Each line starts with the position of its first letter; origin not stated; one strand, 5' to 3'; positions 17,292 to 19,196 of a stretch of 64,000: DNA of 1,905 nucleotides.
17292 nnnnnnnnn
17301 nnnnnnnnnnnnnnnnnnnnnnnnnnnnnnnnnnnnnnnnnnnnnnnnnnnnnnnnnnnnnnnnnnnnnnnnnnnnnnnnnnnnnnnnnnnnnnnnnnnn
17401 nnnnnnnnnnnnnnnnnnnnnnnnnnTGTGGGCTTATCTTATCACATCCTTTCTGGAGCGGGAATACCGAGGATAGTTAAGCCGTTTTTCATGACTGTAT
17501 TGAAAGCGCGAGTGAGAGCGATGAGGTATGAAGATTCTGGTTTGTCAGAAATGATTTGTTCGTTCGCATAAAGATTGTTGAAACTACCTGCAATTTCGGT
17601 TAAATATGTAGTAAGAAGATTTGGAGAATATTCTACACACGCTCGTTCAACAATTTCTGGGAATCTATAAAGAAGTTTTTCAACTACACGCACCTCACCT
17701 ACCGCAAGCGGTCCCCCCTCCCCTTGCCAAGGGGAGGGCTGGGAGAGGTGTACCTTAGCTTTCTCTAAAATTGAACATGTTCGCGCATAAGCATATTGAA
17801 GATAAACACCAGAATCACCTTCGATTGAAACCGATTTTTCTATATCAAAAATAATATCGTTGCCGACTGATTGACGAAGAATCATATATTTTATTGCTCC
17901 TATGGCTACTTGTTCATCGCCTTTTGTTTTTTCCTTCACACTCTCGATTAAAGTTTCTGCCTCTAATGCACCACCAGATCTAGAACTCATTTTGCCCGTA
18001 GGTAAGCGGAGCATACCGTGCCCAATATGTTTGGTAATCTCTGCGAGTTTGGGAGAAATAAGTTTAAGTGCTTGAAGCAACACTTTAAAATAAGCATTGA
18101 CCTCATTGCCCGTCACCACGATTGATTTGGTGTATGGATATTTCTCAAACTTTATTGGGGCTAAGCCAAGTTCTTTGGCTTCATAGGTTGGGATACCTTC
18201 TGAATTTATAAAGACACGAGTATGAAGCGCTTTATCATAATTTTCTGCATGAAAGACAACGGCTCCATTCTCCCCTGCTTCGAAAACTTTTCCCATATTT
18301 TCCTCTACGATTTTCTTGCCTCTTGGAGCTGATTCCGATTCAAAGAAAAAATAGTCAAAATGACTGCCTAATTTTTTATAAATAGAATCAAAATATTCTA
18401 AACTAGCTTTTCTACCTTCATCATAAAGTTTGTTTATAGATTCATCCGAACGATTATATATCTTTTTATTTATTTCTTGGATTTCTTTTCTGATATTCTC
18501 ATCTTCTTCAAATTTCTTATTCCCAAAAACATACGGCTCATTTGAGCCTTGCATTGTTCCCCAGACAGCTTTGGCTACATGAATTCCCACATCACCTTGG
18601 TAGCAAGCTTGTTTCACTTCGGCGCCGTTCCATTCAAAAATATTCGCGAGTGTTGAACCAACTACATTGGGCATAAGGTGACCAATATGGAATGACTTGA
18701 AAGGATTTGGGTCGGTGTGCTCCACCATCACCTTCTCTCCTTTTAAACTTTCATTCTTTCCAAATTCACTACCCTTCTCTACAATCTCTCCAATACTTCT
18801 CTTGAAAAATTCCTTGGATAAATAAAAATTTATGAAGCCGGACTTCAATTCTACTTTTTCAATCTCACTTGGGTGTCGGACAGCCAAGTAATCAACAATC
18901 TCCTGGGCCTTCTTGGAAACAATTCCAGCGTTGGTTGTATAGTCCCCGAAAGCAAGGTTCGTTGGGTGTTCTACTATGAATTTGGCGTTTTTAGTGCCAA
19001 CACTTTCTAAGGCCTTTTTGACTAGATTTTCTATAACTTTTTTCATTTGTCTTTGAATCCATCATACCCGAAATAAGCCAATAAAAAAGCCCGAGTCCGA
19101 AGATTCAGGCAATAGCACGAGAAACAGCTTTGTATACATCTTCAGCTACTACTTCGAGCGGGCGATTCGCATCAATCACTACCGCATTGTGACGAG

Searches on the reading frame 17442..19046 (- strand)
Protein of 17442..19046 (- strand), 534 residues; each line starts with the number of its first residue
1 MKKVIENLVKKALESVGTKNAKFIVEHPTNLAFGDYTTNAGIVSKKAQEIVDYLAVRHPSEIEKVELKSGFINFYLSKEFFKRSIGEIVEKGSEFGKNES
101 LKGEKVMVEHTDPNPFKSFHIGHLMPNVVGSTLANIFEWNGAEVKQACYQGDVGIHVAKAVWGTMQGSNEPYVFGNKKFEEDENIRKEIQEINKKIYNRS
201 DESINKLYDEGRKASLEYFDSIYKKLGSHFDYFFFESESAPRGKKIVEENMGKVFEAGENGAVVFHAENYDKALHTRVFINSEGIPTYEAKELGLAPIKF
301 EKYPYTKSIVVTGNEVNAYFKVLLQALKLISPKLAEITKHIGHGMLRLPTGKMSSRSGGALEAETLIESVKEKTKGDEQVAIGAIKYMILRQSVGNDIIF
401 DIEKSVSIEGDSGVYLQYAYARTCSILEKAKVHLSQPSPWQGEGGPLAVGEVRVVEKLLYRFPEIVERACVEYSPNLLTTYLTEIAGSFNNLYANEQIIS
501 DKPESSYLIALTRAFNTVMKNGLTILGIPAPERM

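Call 51: search_protein_families(library=pfam, proteins=[window:17442-19046:-], max_evalue=0.00001)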
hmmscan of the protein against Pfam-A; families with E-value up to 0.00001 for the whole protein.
window:17442-19046:- (534 aa): 3 families
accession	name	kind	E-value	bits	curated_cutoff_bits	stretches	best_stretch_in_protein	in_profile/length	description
PF05746.21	DALR_1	-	6.7e-24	84.7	22.3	1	416-534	1-117/117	DALR anticodon binding domain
PF00750.26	tRNA-synt_1d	-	1.3e-21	77.4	23.3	1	97-374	13-302/349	tRNA synthetases class I (R), catalytic domain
PF03485.21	Arg_tRNA_synt_N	-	1.2e-08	35.9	21.5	1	4-76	2-85/85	Arginyl tRNA synthetase N terminal domain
